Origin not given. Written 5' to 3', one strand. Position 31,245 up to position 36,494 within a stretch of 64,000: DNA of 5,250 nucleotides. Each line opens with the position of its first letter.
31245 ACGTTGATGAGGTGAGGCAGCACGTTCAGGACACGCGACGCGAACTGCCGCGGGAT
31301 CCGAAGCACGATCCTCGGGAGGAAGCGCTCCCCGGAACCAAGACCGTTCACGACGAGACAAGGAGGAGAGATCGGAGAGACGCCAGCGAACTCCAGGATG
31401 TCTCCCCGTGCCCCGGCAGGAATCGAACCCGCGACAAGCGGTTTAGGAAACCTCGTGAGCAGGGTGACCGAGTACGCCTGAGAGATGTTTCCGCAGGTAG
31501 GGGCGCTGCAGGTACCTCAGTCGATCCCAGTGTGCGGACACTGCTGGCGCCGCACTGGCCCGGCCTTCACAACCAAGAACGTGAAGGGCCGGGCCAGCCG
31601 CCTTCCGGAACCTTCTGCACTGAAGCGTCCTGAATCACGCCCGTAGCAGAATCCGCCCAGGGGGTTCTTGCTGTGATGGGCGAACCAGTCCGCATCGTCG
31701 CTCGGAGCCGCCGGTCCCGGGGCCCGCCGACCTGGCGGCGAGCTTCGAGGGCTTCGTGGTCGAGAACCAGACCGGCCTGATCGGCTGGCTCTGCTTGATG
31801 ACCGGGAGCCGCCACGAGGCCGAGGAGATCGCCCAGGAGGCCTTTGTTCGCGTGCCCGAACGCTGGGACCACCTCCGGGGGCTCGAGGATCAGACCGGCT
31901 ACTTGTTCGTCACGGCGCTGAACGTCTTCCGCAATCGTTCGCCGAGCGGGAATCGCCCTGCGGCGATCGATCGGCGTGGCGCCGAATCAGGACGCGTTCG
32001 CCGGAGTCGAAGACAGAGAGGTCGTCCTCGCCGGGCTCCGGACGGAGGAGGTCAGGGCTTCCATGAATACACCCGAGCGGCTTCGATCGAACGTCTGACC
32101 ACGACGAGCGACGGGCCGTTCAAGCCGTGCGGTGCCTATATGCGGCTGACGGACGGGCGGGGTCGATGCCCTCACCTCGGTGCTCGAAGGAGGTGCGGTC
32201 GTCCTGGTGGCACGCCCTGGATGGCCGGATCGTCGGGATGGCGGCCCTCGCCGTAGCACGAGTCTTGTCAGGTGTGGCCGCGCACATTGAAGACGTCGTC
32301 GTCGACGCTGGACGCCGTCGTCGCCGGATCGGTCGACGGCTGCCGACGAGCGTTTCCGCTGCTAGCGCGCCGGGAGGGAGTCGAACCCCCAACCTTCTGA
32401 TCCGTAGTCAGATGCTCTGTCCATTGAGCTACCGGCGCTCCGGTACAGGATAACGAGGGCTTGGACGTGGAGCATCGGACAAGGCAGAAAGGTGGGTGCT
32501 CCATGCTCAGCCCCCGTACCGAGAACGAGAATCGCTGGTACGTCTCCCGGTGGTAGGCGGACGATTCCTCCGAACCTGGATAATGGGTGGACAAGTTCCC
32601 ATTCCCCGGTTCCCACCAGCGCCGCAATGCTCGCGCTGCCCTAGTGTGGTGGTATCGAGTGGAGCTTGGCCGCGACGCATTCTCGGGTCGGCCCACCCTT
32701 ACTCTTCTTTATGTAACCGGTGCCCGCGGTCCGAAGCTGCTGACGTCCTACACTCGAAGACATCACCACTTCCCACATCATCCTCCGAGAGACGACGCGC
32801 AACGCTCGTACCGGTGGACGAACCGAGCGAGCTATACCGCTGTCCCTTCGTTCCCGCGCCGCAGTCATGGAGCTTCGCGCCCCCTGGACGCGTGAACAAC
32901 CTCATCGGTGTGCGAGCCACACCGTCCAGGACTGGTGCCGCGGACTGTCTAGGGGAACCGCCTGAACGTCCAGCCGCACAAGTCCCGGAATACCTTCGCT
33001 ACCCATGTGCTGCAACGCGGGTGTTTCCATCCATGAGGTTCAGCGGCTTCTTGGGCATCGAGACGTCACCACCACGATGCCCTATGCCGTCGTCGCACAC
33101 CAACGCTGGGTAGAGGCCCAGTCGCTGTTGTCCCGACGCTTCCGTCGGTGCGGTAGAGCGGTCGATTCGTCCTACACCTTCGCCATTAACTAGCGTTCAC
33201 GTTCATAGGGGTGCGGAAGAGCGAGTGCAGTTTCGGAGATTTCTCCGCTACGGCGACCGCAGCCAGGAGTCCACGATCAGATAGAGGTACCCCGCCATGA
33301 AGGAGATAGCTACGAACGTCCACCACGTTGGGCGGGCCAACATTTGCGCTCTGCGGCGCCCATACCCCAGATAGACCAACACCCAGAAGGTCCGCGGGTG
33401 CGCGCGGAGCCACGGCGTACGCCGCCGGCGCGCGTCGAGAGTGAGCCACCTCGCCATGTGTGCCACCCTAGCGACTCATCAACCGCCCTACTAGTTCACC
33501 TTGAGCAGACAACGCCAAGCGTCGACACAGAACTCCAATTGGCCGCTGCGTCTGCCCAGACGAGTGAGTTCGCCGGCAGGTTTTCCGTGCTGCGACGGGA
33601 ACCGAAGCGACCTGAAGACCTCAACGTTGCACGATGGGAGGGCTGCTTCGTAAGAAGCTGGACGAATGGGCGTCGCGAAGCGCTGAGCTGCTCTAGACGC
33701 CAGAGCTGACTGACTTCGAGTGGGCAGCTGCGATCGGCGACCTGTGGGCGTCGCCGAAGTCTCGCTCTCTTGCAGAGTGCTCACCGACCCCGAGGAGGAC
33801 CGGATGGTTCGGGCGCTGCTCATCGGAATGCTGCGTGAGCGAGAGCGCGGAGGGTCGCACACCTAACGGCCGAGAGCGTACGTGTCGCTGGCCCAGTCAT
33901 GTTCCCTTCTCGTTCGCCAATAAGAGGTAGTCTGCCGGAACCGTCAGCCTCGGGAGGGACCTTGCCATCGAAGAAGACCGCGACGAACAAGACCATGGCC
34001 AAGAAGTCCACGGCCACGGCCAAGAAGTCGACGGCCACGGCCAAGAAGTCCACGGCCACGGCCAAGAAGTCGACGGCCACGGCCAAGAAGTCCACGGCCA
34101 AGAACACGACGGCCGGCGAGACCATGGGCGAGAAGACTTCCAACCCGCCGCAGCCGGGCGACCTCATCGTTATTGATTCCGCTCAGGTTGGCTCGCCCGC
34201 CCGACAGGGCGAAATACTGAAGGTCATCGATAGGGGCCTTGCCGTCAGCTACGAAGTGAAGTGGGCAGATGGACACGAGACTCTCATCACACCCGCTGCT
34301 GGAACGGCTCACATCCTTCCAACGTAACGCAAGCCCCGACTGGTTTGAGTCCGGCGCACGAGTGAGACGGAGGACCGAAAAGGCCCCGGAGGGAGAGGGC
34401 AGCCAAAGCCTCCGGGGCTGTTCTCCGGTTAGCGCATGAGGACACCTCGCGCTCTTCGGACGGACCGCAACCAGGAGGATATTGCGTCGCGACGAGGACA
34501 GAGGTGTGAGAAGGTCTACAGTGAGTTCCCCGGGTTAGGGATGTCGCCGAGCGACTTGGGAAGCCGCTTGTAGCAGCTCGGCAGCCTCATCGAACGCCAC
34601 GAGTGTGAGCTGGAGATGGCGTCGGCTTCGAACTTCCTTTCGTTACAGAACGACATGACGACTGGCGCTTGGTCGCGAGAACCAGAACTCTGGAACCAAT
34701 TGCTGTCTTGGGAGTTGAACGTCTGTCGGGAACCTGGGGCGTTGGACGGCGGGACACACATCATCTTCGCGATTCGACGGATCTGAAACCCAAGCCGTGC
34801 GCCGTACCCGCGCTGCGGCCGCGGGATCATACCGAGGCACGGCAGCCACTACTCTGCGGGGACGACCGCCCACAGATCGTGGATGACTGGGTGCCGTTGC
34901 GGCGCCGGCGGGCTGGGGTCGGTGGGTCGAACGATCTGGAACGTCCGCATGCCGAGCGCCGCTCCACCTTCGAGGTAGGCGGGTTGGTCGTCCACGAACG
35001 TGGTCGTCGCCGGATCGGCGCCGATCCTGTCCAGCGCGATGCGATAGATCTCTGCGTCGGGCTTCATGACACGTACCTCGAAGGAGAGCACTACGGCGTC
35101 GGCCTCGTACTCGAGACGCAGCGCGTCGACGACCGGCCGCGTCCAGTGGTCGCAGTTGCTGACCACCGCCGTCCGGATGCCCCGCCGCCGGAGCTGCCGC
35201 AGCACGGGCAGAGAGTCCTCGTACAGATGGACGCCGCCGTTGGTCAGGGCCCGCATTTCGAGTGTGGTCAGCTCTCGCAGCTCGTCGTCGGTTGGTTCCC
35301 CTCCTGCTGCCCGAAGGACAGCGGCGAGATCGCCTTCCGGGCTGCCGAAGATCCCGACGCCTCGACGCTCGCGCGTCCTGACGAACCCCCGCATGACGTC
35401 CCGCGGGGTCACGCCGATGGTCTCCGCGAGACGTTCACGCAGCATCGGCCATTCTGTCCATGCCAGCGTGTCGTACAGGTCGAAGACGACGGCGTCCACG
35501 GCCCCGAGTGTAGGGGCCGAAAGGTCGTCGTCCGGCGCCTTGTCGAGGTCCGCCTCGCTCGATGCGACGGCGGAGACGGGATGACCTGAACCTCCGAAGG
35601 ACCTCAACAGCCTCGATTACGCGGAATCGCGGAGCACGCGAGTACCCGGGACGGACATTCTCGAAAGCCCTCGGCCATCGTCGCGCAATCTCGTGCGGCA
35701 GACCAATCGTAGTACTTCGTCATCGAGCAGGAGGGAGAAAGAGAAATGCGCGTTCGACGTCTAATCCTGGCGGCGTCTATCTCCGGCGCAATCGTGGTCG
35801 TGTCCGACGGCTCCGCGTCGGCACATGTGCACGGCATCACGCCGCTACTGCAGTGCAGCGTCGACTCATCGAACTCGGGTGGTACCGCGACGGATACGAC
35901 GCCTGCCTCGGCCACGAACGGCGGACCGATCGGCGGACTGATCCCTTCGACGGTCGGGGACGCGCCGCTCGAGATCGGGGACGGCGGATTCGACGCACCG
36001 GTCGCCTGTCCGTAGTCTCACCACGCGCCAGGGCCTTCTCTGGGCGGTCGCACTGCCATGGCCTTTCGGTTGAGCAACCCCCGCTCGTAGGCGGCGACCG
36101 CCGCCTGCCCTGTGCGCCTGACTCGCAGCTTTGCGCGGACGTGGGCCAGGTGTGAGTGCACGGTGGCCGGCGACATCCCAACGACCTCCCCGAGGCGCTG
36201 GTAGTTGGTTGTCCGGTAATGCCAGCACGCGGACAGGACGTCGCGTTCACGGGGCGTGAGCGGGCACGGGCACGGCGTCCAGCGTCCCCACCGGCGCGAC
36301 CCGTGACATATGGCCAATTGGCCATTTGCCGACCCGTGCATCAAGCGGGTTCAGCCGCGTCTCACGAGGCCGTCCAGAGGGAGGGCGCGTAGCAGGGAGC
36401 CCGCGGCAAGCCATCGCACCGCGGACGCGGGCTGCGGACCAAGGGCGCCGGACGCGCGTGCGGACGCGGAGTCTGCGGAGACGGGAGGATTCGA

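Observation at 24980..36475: Lower-GC, heavily decayed mosaic island abutting tRNA-Arg and tRNA-Ser(GCT)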

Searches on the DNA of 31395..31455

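Call 46: search_rna_families(source=window, start=31395, end=31455, threshold=evalue, max_evalue=10, show_alignments=3)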
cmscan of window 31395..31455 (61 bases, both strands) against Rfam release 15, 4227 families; matches with E-value up to 10: 4.
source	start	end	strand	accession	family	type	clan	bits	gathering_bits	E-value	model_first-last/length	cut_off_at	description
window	31408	31442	+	RF04354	Plastid-ycf2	Cis-reg;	-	12.3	65.7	2.3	1-75/75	no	Plastid-ycf2 5UTR RNA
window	31414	31446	+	RF04351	Plastid-psbl-rps4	Cis-reg;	-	10.9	68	4.3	1-53/53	no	Plastid-psbl-rps4 3UTR RNA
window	31416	31433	-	RF00023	tmRNA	Gene;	CL00001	9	47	0.02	346-363/374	no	transfer-messenger RNA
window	31416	31432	-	RF04321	tmRNA_permuted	Gene;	-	6.2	47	7.8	36-52/213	no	permuted transfer-messenger RNA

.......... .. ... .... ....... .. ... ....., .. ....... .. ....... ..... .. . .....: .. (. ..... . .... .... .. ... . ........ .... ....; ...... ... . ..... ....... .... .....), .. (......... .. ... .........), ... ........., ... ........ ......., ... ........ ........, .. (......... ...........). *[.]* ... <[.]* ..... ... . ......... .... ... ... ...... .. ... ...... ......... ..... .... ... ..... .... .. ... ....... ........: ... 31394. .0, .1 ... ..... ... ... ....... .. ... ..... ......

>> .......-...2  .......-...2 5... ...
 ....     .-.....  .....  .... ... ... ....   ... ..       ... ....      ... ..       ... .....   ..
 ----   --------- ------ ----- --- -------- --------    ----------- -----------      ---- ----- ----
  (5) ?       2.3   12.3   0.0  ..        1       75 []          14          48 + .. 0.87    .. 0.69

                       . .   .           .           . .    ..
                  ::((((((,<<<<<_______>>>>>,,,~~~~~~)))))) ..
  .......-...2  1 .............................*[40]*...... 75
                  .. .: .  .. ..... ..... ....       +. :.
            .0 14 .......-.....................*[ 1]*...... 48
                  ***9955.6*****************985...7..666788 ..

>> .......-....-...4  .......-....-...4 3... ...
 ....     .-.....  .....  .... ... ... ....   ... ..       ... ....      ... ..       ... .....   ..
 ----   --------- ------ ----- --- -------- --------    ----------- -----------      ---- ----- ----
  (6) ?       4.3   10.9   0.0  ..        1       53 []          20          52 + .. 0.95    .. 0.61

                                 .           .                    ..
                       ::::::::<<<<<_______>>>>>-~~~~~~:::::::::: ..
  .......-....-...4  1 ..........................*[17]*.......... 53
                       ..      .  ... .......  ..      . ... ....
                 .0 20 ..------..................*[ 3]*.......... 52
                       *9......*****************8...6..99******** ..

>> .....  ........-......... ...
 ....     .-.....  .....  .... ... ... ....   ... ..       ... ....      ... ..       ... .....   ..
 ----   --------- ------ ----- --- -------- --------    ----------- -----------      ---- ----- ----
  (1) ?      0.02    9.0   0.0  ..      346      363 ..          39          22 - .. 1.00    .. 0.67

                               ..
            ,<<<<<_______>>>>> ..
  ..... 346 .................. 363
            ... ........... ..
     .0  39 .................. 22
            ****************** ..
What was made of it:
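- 31406..31450 (-): tRNA-like 3' fragment comprising a 4-of-5-bp anticodon arm, T-arm and acceptor 3' strand. The anticodon loop reads TTCCTAA, so it may derive from tRNA-Arg(CCT). It has no partner in the window. Rfam matches only the T-arm (tmRNA/tRNA T-arm, 31416-31433, E 0.02; call 46).
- Checked: For the 'tRNA 3' half' at 31406-31450, Rfam supports only a T-arm (call 46).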

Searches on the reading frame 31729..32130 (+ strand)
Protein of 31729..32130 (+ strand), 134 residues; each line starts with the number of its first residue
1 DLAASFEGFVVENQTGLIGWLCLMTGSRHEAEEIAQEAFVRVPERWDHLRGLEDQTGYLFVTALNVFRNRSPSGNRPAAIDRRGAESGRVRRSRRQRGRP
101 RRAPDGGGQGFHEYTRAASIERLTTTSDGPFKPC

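Call 28: search_protein_families(library=pfam, proteins=[window:31729-32130:+], max_evalue=1)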
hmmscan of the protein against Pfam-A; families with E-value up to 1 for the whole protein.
seq(134 aa): 1 family
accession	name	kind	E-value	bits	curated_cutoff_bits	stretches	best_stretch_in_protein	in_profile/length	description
PF04542.20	Sigma70_r2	-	9.6e-07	29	24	1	11-70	3-64/71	Sigma-70 region 2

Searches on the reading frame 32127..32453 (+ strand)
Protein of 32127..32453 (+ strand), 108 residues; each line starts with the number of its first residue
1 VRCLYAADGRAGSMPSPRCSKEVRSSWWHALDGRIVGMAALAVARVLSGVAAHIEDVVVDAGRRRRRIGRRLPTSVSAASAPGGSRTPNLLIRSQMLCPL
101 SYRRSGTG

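Call 28: search_protein_families(library=pfam, proteins=[window:32127-32453:+], max_evalue=1)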
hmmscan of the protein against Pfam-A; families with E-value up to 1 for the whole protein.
window:32127-32453:+ (108 aa): 3 families
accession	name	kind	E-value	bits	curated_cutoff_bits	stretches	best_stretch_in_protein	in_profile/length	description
PF00583.31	Acetyltransf_1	-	5.8e-06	27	20.7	1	24-72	33-80/116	Acetyltransferase (GNAT) family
PF13508.13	Acetyltransf_7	-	0.00031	21.5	27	1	27-76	5-53/84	Acetyltransferase (GNAT) domain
PF13673.13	Acetyltransf_10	-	0.00055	20.3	23.6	1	26-96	33-96/128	Acetyltransferase (GNAT) domain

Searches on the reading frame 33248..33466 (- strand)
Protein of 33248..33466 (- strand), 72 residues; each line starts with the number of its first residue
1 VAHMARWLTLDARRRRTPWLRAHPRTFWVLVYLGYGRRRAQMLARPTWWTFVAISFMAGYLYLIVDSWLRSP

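Call 84: search_protein_families(library=phrogs, proteins=[window:33248-33466:-], max_evalue=0.01)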
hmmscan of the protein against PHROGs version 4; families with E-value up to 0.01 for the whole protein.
window:33248-33466:- (72 aa): 1 family
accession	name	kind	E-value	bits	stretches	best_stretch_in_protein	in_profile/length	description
phrog_16613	-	unknown function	0.0033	18.3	1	43-69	19-45/51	-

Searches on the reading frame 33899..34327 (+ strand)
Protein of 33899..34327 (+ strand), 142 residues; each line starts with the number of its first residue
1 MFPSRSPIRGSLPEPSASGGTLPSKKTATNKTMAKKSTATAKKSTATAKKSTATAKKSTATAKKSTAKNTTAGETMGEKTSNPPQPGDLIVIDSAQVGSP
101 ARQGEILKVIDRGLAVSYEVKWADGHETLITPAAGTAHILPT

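Call 28: search_protein_families(library=pfam, proteins=[window:33899-34327:+], max_evalue=1)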
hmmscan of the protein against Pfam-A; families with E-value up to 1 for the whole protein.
window:33899-34327:+ (142 aa): 6 families
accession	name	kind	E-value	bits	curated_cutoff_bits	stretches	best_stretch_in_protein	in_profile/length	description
PF08940.17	DUF1918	-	3.2e-10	39.9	24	1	85-134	4-54/58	Domain of unknown function (DUF1918)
PF09007.17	EBP50_C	-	0.0087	17.5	25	1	2-70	11-80/128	EBP50, C-terminal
PF01456.22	Mucin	-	0.0088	16.5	34.7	1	20-88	39-106/143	Mucin-like glycoprotein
PF05132.19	RNA_pol_Rpc4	-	0.11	13.1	26.5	1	21-94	12-86/143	RNA polymerase III RPC4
PF23044.1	SH3-C_UBE2O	-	0.19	12.1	21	1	103-132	27-53/68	UBE2O, ubiquitin binding SH3-C domain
PF20069.4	DUF6465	-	0.31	11.5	26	1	26-75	10-59/130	Family of unknown function (DUF6465)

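Call 85: search_protein_families(library=ncbifam, proteins=[window:33899-34327:+], max_evalue=0.001)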
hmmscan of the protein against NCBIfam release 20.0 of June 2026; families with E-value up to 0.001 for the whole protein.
window:33899-34327:+ (142 aa): 0 families

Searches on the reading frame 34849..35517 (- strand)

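Call 85: search_protein_families(library=ncbifam, proteins=[window:34849-35517:-], max_evalue=0.001)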
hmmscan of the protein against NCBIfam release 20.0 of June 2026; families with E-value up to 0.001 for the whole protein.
window:34849-35517:- (222 aa): 19 families
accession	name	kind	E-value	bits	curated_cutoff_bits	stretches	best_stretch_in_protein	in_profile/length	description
TIGR02252.1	DREG-2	subfamily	1.1e-17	64.5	155.2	1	97-191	105-200/203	HAD hydrolase, REG-2-like, family IA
TIGR01509.1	HAD-SF-IA-v3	subfamily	1.3e-13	51.4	29.4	1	85-193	53-152/154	HAD-IA family hydrolase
TIGR01428.1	HAD_type_II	equivalog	2.5e-13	50.5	125.4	1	8-200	2-195/197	haloacid dehalogenase type II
TIGR02247.1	HAD-1A3-hyp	subfamily_domain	8.9e-13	48.4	125.4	1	95-198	92-198/211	epoxide hydrolase N-terminal domain-like phosphatase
TIGR02253.1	CTE7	subfamily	3.2e-11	43.4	169.75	1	97-197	94-196/221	TIGR02253 family HAD-type hydrolase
NF006991.0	PRK09456.1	equivalog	5.5e-10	39.2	295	1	96-195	83-184/199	glucose-1-phosphatase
TIGR01454.1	AHBA_synth_RP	hypoth_equivalog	1.8e-09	37.6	246.65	1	94-193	72-172/205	AHBA synthesis associated protein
TIGR02009.1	PGMB-YQAB-SF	subfamily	1.9e-09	38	153.35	1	88-195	80-186/186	beta-phosphoglucomutase family hydrolase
NF053830.1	RUBPPhHalo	equivalog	1.5e-08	34.5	330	1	97-198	103-206/234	ribulose-1,5-bisphosphate 5-phosphatase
TIGR01993.1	Pyr-5-nucltdase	equivalog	3.3e-08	33.5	142.9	1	106-193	93-181/183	pyrimidine 5'-nucleotidase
TIGR02254.1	YjjG_YfnB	equivalog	6.1e-08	32.4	159.9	1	87-205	87-206/223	YjjG family noncanonical pyrimidine nucleotidase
TIGR01449.2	PGP_bact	equivalog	1.1e-07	31.7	180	1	67-194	52-183/213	phosphoglycolate phosphatase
TIGR01990.1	bPGM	equivalog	1.7e-07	31.4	189.4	1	98-191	90-182/187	beta-phosphoglucomutase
NF011564.0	PRK14988.1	equivalog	3.3e-07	30.2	189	1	86-221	82-220/225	GMP/IMP nucleotidase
NF009696.0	PRK13222.1-3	equivalog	1.7e-05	24.6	359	1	91-194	79-185/223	N-acetylmuramic acid 6-phosphate phosphatase MupP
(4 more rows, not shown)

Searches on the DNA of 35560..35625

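Call 47: search_rna_families(source=window, start=35560, end=35625, threshold=evalue, max_evalue=10, show_alignments=3)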
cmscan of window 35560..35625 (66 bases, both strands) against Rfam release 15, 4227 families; matches with E-value up to 10: 1.
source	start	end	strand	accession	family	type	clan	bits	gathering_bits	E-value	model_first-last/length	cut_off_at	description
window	35564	35614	-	RF00811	mir-84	Gene; miRNA;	-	13.6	60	0.5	1-75/75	no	mir-84 microRNA precursor family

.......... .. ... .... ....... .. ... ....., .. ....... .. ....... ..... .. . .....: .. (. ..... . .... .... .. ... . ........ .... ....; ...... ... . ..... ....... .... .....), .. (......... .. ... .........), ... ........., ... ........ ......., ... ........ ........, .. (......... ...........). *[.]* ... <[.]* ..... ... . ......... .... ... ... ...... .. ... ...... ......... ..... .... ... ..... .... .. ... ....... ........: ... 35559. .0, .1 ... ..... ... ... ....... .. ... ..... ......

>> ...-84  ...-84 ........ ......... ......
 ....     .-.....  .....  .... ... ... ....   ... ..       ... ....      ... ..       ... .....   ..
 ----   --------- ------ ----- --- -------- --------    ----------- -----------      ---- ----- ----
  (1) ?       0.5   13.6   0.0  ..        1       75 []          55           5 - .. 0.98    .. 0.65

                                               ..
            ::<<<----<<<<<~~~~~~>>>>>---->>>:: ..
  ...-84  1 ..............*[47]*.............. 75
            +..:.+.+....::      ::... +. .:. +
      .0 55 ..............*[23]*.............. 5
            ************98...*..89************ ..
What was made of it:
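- Tried and rejected: Only a T-arm hit was returned for the fragment, and nothing useful for the repeat (calls 46, 47).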

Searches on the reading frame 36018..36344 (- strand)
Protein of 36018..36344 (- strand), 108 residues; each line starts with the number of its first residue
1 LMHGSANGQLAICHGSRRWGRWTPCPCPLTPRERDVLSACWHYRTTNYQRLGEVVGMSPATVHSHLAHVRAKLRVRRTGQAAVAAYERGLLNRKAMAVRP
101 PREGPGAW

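Call 28: search_protein_families(library=pfam, proteins=[window:36018-36344:-], max_evalue=1)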
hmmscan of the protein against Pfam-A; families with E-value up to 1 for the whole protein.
window:36018-36344:- (108 aa): 7 families
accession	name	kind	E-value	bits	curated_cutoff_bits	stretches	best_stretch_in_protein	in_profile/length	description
PF04545.22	Sigma70_r4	-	2e-07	30.8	24.1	1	29-74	5-49/50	Sigma-70, region 4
PF00196.25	GerE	-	5.1e-07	29.7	23.5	1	28-84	2-56/57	Bacterial regulatory proteins, luxR family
PF08281.18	Sigma70_r4_2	-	0.0072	16.4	25.7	1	48-73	29-54/54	Sigma-70, region 4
PF04967.18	HTH_10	-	0.014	15.7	23.1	1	44-73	22-51/53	HTH DNA binding domain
PF13404.12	HTH_AsnC-type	-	0.038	14.3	27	1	46-64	18-36/42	AsnC-type helix-turn-helix domain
PF13412.12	HTH_24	-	0.039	14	21.9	1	46-66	18-38/48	Winged helix-turn-helix DNA-binding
PF14086.11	DUF4266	-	0.15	13.4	27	1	83-100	1-18/50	Domain of unknown function (DUF4266)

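Call 85: search_protein_families(library=ncbifam, proteins=[window:36018-36344:-], max_evalue=0.001)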
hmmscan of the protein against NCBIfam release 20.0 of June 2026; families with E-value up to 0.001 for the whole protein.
window:36018-36344:- (108 aa): 3 families
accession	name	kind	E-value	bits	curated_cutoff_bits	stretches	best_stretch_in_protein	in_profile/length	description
TIGR03541.1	reg_near_HchA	equivalog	2.8e-05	23.8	215.6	1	29-89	172-230/232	PA1136 family autoinducer-binding transcriptional regulator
TIGR02937.1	sigma70-ECF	superfamily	3.9e-05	23.3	42.9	1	29-75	118-163/165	sigma-70 family RNA polymerase sigma factor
TIGR03020.2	EpsA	equivalog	0.00026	20.7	170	1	29-84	191-244/247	XrtB/PEP-CTERM-associated transcriptional regulator EpsA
